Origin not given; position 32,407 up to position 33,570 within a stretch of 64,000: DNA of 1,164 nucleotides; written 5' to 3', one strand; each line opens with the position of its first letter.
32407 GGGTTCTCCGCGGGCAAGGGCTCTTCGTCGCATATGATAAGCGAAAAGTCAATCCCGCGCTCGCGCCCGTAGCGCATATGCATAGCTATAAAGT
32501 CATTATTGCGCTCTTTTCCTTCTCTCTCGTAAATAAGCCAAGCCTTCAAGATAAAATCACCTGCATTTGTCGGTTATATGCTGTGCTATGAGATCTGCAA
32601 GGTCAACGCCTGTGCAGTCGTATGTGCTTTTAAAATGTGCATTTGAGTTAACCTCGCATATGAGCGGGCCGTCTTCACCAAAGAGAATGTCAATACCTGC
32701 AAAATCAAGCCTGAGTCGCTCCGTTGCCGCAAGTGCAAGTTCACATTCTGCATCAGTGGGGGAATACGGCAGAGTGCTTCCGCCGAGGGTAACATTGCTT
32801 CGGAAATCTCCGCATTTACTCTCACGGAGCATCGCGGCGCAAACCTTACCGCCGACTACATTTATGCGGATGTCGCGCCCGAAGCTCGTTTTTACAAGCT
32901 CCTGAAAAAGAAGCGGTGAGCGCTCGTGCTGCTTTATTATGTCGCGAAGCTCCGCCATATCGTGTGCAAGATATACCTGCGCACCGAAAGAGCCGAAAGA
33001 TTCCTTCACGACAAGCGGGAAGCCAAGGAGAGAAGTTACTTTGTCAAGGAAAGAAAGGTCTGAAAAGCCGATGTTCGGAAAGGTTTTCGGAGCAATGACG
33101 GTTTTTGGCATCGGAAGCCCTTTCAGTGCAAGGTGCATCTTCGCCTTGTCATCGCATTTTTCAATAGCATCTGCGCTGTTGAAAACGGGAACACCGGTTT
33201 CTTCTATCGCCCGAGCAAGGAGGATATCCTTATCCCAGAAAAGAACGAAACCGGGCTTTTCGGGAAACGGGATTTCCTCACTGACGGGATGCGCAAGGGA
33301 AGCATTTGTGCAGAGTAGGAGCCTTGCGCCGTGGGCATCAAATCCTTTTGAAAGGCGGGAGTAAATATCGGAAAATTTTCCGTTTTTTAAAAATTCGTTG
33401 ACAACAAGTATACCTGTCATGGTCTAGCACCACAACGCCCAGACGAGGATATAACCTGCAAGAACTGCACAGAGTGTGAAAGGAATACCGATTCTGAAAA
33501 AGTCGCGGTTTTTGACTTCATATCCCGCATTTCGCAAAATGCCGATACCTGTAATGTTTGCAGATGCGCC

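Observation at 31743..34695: Two tandem RimK-type ATP-grasp ligases translationally coupled to an ArsB/NhaD-type anion permease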

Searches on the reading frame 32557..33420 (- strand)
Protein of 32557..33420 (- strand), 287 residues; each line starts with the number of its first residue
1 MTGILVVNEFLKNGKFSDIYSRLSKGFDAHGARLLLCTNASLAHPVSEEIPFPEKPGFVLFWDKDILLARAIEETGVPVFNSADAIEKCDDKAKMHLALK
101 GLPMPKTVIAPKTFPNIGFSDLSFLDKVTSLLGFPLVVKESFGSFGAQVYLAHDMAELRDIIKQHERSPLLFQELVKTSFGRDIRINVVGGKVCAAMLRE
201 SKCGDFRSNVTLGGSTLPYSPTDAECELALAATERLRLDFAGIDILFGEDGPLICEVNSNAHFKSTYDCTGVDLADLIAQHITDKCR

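Call 4: search_protein_families(library=pfam, proteins=[window:32557-33420:-], max_evalue=0.01)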
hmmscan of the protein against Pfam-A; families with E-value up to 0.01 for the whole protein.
window:32557-33420:- (287 aa): 3 families
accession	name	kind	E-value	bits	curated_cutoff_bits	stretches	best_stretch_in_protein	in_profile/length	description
PF08443.16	RimK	-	2e-37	129.1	21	1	92-282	4-188/188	RimK-like ATP-grasp domain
PF02955.21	GSH-S_ATP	-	5.8e-09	36.1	23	1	153-247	55-153/175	Prokaryotic glutathione synthetase, ATP-grasp domain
PF02655.19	ATP-grasp_3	-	0.00017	22.1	23.2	1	89-259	1-155/160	ATP-grasp domain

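Call 5: search_protein_families(library=ncbifam, proteins=[window:32557-33420:-], max_evalue=0.01)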
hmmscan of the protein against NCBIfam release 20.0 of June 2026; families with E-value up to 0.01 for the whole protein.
window:32557-33420:- (287 aa): 19 families
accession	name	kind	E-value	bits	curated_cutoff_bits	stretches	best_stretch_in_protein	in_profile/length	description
TIGR00768.1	rimK_fam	subfamily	3.1e-54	184.2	143.4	1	61-282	57-276/276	RimK family alpha-L-glutamate ligase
TIGR02144.1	LysX_arch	equivalog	2.2e-38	132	275.6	1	65-284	61-277/281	lysine biosynthesis protein LysX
NF040720.1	MptN_Meth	equivalog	2.4e-29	102.3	350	1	70-282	80-290/291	tetrahydromethanopterin:alpha-L-glutamate ligase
NF007764.0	PRK10446.1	equivalog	2.7e-28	99.1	331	1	70-284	78-288/300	30S ribosomal protein S6--L-glutamate ligase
TIGR04356.1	grasp_GAK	hypoth_equivalog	4.9e-20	71.8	300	1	68-285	76-286/287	GAK system ATP-grasp enzyme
TIGR04443.1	F420_CofF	equivalog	2.1e-16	59.8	300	1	70-284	71-280/283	coenzyme gamma-F420-2:alpha-L-glutamate ligase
NF003573.0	PRK05246.1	equivalog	1.5e-11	43.7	272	1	71-286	104-313/316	glutathione synthase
TIGR01380.1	glut_syn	equivalog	4e-10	39.2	299.05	1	70-283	102-309/312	glutathione synthase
NF009110.0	PRK12458.1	subfamily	6.4e-09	35.3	408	1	66-246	110-293/349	glutathione synthetase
TIGR04187.1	GRASP_SAV_5884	subfamily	2.8e-07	30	350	1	100-281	134-310/312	ATP-grasp ribosomal peptide maturase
NF009402.0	PRK12767.1-1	equivalog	7.3e-06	25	218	1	72-178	95-195/329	carbamoyl phosphate synthase-like protein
NF009406.0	PRK12767.1-5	equivalog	7.6e-05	21.9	271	1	72-200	93-214/327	carbamoyl phosphate synthase-like protein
NF009404.0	PRK12767.1-3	equivalog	0.00017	20.6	316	1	72-162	91-175/344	carbamoyl phosphate synthase-like protein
NF009405.0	PRK12767.1-4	equivalog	0.00032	19.8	390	1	73-177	93-186/320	carbamoyl phosphate synthase-like protein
NF002563.0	PRK02186.1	subfamily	0.00095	17.5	625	1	74-164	91-173/890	argininosuccinate lyase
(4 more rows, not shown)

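Call 8: find_encoding_contigs(protein=window:32557-33420:-, flank=8000, max_places=6)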
Protein window:32557-33420:- (287 aa): 3 contigs read that carry it; 2 places shown.
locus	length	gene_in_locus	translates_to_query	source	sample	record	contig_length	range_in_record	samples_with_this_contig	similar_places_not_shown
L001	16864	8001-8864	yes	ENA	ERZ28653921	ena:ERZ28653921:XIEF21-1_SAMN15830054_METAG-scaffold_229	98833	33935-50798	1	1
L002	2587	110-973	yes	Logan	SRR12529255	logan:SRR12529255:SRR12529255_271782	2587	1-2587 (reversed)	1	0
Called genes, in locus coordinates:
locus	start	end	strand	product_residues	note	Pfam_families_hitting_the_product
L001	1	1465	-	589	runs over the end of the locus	PF02874:ATP-synt_ab_N, PF16886:ATP-synt_ab_Xtn, PF00006:ATP-synt_ab, PF22919:ATP-synt_VA_C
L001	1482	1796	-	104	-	PF01990:ATP-synt_F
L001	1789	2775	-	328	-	PF01992:vATP-synt_AC39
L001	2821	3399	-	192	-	PF01991:vATP-synt_E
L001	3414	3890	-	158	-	PF00137:ATP-synt_C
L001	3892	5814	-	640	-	PF01496:V_ATPase_I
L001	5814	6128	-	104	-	-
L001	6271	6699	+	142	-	PF00636:Ribonuclease_3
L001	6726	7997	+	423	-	PF02040:ArsB (weak), PF03600:CitMHS, PF06808:DctM (weak)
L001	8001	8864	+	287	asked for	PF08443:RimK, PF02955:GSH-S_ATP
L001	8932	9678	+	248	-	PF02655:ATP-grasp_3, PF08443:RimK, PF02955:GSH-S_ATP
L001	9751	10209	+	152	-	PF03073:TspO_MBR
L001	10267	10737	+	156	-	PF00160:Pro_isomerase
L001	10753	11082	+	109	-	-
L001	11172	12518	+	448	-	PF10396:TrmE_N, PF12631:MnmE_helical, PF00350:Dynamin_N (faint), PF01926:MMR_HSR1, PF02421:FeoB_N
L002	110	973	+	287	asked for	PF08443:RimK, PF02955:GSH-S_ATP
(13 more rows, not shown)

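Call 10: find_homologous_proteins(query=window:32557-33420:-, max_evalue=1e-10)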
Query window:32557-33420:- (287 aa): 4643 proteins with E <= 1e-10 among 7859 candidates; the best 120 are listed.
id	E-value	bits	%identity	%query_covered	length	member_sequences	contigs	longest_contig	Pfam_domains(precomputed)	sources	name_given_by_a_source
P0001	5.0e-140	484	74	100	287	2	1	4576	PF02955.22,PF08443.17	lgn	-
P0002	1.3e-138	479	75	100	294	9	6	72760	PF02955.22,PF08443.17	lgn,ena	-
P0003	1.7e-138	479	75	100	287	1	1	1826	PF02955.22,PF08443.17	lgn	-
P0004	1.7e-137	475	74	100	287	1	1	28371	PF02955.22,PF08443.17,PF02655.20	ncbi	-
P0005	6.4e-135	467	71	100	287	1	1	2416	PF02955.22,PF08443.17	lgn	-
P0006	8.2e-135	467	71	100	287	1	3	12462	PF02955.22,PF08443.17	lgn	-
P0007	1.2e-134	466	74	100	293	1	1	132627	PF02955.22,PF08443.17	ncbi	-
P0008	2.1e-134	465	72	100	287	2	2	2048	PF02955.22,PF08443.17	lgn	-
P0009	1.1e-133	463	72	100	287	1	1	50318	PF02955.22,PF08443.17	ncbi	-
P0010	1.5e-133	462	74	100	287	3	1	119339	PF02955.22,PF08443.17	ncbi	-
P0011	2.5e-133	462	71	100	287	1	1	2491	PF02955.22,PF08443.17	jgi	-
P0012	1.2e-132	460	72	100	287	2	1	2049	PF02955.22,PF08443.17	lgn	-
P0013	1.8e-132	459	73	99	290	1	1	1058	PF02955.22,PF08443.17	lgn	-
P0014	3.3e-132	458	71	100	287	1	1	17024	PF02955.22,PF08443.17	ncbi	-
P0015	7.6e-132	457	74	100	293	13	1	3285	PF02955.22,PF08443.17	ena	-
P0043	2.7e-119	416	65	99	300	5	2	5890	PF02955.22,PF14397.12,PF08443.17,PF02655.20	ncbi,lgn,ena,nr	ncbi:MAG: RimK family alpha-L-glutamate ligase [Oscillospiraceae bacterium]|nr:RimK family alpha-L-g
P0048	8.6e-119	414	64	100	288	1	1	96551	PF02955.22,PF08443.17,PF02655.20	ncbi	-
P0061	4.5e-111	389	63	99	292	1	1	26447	PF02955.22,PF14397.12,PF08443.17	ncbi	-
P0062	9.2e-110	384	63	99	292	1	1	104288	PF02955.22,PF08443.17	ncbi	-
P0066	1.1e-104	368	60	99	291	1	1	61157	PF02955.22,PF08443.17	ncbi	-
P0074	4.5e-96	339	56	100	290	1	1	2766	PF02955.22,PF14397.12,PF08443.17,PF02655.20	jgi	jgi:RimK family alpha-L-glutamate ligase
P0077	1.1e-95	338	56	100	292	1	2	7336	PF02955.22,PF14397.12,PF08443.17,PF02655.20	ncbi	-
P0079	2.0e-95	337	54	98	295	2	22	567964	PF02955.22,PF08443.17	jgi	-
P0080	2.7e-95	337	55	98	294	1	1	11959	PF02955.22,PF14397.12,PF08443.17,PF02655.20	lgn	-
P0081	4.4e-95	336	54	100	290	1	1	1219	PF02955.22,PF14397.12,PF08443.17,PF02655.20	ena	-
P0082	4.5e-95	336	54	100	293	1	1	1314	PF02955.22,PF14397.12,PF08443.17,PF02655.20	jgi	-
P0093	1.8e-94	334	55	100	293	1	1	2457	PF02955.22,PF14397.12,PF08443.17,PF02655.20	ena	-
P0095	3.2e-94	333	55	100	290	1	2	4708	PF02955.22,PF14397.12,PF08443.17,PF02655.20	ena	-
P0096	3.4e-94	333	55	100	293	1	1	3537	PF02955.22,PF14397.12,PF08443.17,PF02655.20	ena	-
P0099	4.3e-94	333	53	98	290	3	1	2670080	PF02955.22,PF08443.17,PF02655.20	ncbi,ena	-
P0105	1.1e-93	332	55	99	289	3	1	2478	PF02955.22,PF14397.12,PF08443.17,PF02655.20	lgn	-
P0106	1.6e-93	331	56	99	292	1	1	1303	PF02955.22,PF14397.12,PF08443.17,PF02655.20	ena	-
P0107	2.0e-93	331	53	100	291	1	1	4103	PF02955.22,PF14397.12,PF08443.17,PF02655.20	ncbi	-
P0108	2.2e-93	331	56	99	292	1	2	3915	PF02955.22,PF14397.12,PF08443.17,PF02655.20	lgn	-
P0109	2.2e-93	331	55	99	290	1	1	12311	PF02955.22,PF14397.12,PF08443.17,PF02655.20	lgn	-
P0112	2.4e-93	331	53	99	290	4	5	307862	PF02955.22,PF14397.12,PF08443.17,PF02655.20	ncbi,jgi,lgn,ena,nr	ncbi:MAG TPA: RimK family alpha-L-glutamate ligase [Candidatus Limiplasma sp.]|nr:RimK family alpha-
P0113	2.5e-93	331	54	98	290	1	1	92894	PF02955.22,PF14397.12,PF08443.17,PF02655.20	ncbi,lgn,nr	ncbi:MAG: RimK family alpha-L-glutamate ligase [Clostridiales bacterium]|nr:RimK family alpha-L-glut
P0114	2.6e-93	330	56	99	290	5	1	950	PF02955.22,PF14397.12,PF08443.17,PF02655.20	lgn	-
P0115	2.6e-93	330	53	100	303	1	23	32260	PF02955.22,PF14397.12,PF08443.17,PF02655.20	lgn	-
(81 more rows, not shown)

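Call 12: find_encoding_contigs(protein=P0099, flank=7000, max_places=3)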
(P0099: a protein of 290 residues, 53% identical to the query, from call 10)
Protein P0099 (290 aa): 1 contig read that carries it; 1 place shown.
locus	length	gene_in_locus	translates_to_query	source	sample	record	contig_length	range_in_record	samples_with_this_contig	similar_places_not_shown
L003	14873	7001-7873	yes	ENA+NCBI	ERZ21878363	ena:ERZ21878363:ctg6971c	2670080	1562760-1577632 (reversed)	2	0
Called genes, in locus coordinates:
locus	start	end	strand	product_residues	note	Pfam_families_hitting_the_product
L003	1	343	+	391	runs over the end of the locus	PF04851:ResIII (weak), PF00270:DEAD, PF00271:Helicase_C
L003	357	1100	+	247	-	-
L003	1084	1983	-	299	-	PF02541:Ppx-GppA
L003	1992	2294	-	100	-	PF04977:DivIC (weak)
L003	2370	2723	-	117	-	PF07892:DUF1667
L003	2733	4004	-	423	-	PF00070:Pyr_redox (faint), PF00890:FAD_binding_2 (weak), PF01266:DAO (faint), PF01494:FAD_binding_3 (weak), PF03486:HI0933_like (faint), PF07992:Pyr_redox_2, PF13450:NAD_binding_8 (weak), PF13738:Pyr_redox_3 (weak), +1 more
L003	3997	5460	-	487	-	PF00070:Pyr_redox (faint), PF01266:DAO, PF07992:Pyr_redox_2 (faint), PF13738:Pyr_redox_3 (faint), PF04324:Fer2_BFD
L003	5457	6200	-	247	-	PF00899:ThiF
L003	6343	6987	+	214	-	-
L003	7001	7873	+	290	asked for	PF02655:ATP-grasp_3, PF08443:RimK, PF02955:GSH-S_ATP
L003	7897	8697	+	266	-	PF02655:ATP-grasp_3 (weak), PF08443:RimK, PF02955:GSH-S_ATP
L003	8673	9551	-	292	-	PF00069:Pkinase, PF07714:PK_Tyr_Ser-Thr (weak), PF06293:Kdo (weak)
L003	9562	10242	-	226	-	PF25106:VWA_4 (weak)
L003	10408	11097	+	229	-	-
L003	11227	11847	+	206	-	-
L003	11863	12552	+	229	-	PF00072:Response_reg, PF00486:Trans_reg_C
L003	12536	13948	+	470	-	PF00672:HAMP, PF00512:HisKA, PF02518:HATPase_c, PF13589:HATPase_c_3 (weak)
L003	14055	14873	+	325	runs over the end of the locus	PF01145:Band_7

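Call 13: find_encoding_contigs(protein=P0079, flank=7000, max_places=3)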
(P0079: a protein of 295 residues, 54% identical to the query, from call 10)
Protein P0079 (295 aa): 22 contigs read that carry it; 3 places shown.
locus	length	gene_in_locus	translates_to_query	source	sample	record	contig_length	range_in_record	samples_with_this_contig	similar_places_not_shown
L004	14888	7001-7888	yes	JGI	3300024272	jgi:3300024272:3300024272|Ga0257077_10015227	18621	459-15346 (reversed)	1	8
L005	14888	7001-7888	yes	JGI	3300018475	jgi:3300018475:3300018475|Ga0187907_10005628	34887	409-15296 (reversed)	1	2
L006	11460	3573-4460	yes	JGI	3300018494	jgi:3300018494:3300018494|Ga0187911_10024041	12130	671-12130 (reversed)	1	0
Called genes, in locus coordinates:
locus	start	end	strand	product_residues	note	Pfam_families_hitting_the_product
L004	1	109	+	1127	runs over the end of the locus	?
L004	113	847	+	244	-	PF05175:MTS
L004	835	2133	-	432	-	PF01943:Polysacc_synt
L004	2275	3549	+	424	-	PF00083:Sugar_tr, PF07690:MFS_1, PF13347:MFS_2 (faint)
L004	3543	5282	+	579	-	PF02837:Glyco_hydro_2_N, PF22666:Glyco_hydro_2_N2, PF00703:Glyco_hydro_2 (weak), PF02836:Glyco_hydro_2_C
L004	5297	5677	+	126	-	PF01042:Ribonuc_L-PSP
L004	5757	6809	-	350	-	-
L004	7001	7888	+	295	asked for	PF08443:RimK, PF02955:GSH-S_ATP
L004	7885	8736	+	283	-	PF02655:ATP-grasp_3 (weak), PF02955:GSH-S_ATP (weak), PF08443:RimK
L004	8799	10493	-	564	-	PF00753:Lactamase_B, PF16661:Lactamase_B_6, PF12706:Lactamase_B_2 (faint), PF10996:Beta-Casp, PF07521:RMMBL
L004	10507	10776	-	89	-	PF01451:LMWPc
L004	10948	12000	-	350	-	PF01300:Sua5_yciO_yrdC, PF03481:Sua5_C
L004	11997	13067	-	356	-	PF03462:PCRF, PF00472:RF-1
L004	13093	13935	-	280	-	PF17827:PrmC_N, PF05175:MTS, PF06325:PrmA (weak), PF13847:Methyltransf_31, PF08241:Methyltransf_11 (weak), PF08242:Methyltransf_12 (faint), PF13649:Methyltransf_25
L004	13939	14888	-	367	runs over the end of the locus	PF07136:DUF1385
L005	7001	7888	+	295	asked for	PF08443:RimK, PF02955:GSH-S_ATP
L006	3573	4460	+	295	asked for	PF08443:RimK, PF02955:GSH-S_ATP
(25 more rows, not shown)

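Call 14: find_related_loci(query=A1, collection=genome_contigs, flank=6000)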
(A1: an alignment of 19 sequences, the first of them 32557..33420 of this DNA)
Query A1 (287 aa) in genome_contigs; peptide patterns used: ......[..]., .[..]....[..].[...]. (x = any residue, [..] = any of these).
598 stretches matched a pattern (row limit reached: there are more); 597 encode a relative of the query (tblastn E <= 1e-3); the best 80 are kept; 80 distinct loci.
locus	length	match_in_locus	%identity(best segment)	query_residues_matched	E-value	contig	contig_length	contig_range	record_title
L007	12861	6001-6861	72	1-287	2e-139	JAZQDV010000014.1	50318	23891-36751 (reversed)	MAG: Eubacteriales bacterium isolate T1900044636_TS20190102.MAGScoT_cleanbin_000005 SGB_1146_k141_2082643, whole genome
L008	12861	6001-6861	70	1-287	7e-137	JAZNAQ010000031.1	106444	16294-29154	MAG: Eubacteriales bacterium isolate T1900044746_TS20190212.MAGScoT_cleanbin_000012 SGB_2120_k141_1536717, whole genome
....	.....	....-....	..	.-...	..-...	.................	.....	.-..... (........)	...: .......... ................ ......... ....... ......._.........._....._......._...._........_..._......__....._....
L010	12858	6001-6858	63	1-286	1e-121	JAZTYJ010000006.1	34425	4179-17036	MAG: Eubacteriales bacterium isolate T1900045327_YK20190016.MAGScoT_cleanbin_000010 SGB_6467_k141_4500039, whole genome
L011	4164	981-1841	65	1-287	1e-121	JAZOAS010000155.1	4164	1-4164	MAG: Eubacteriales bacterium isolate T1900044762_TS20190228.MAGScoT_cleanbin_000033 SGB_2363_k141_1762118, whole genome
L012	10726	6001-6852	55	1-282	5e-101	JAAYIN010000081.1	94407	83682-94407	MAG: Clostridiales bacterium isolate AS09scLD_99 231852_AS09, whole genome shotgun sequence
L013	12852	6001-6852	53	1-282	7e-101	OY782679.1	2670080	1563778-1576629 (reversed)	MAG: Candidatus Limiplasma sp. isolate 68f417b7-702a-45c2-ac46-c3aa6b7c0892 genome assembly, chromosome: 1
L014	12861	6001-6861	53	1-285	4e-100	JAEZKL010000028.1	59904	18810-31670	MAG: Bacillota bacterium isolate OH_CDB_29 k127_990955, whole genome shotgun sequence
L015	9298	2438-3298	55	2-285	3e-100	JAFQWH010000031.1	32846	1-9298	MAG: Clostridia bacterium isolate RGIG2209 Goat_Colon.Co__c900728, whole genome shotgun sequence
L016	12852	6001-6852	54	1-282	3e-100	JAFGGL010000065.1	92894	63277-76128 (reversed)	MAG: Clostridiales bacterium isolate Zod_Metabat.1384 k87_12297248, whole genome shotgun sequence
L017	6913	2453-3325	54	1-285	5e-100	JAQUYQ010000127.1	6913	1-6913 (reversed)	MAG: Herbinix sp. isolate STD2_240 NODE_45641_length_6913_cov_4.298703_Sandtown_D2, whole genome shotgun sequence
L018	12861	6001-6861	53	1-285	1e-99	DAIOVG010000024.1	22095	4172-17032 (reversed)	MAG TPA_asm: Candidatus Limiplasma sp. isolate CTOTU18380 NODE_1404_length_22095_cov_5.259710, whole genome shotgun sequ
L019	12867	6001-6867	53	1-287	2e-99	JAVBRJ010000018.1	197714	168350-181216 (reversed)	MAG: Eubacteriales bacterium isolate EPI_MAG_00192 c_000003132468, whole genome shotgun sequence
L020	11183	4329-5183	55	3-285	9e-99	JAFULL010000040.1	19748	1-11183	MAG: Clostridia bacterium isolate RGIG4602 Roe_deer_Rectum-3__c137314, whole genome shotgun sequence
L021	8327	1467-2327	52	1-285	6e-99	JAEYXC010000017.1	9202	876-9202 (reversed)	MAG: Bacillota bacterium isolate OH_CBlB_295 k127_478779, whole genome shotgun sequence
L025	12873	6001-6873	52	1-285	7e-98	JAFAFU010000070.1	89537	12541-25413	MAG: Bacillota bacterium isolate OH_SBlB_19 k127_1465449, whole genome shotgun sequence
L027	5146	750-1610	55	1-285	2e-97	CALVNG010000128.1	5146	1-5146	MAG: uncultured Eubacteriales bacterium isolate BRZ_N__bin162 genome assembly, contig: BRZ_N__NODE_38951_length_5146_cov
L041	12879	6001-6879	54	1-287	9e-96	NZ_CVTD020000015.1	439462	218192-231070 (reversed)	Herbinix hemicellulosilytica isolate T3/55T, whole genome shotgun sequence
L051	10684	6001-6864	52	1-282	2e-94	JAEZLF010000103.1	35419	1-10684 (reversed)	MAG: Bacillota bacterium isolate OH_CDB_60 k127_504898, whole genome shotgun sequence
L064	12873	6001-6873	52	1-282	3e-93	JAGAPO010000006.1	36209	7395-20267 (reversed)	MAG: Lachnospiraceae bacterium isolate RGIG8657 Water_deer_Cecum.Co__c35761, whole genome shotgun sequence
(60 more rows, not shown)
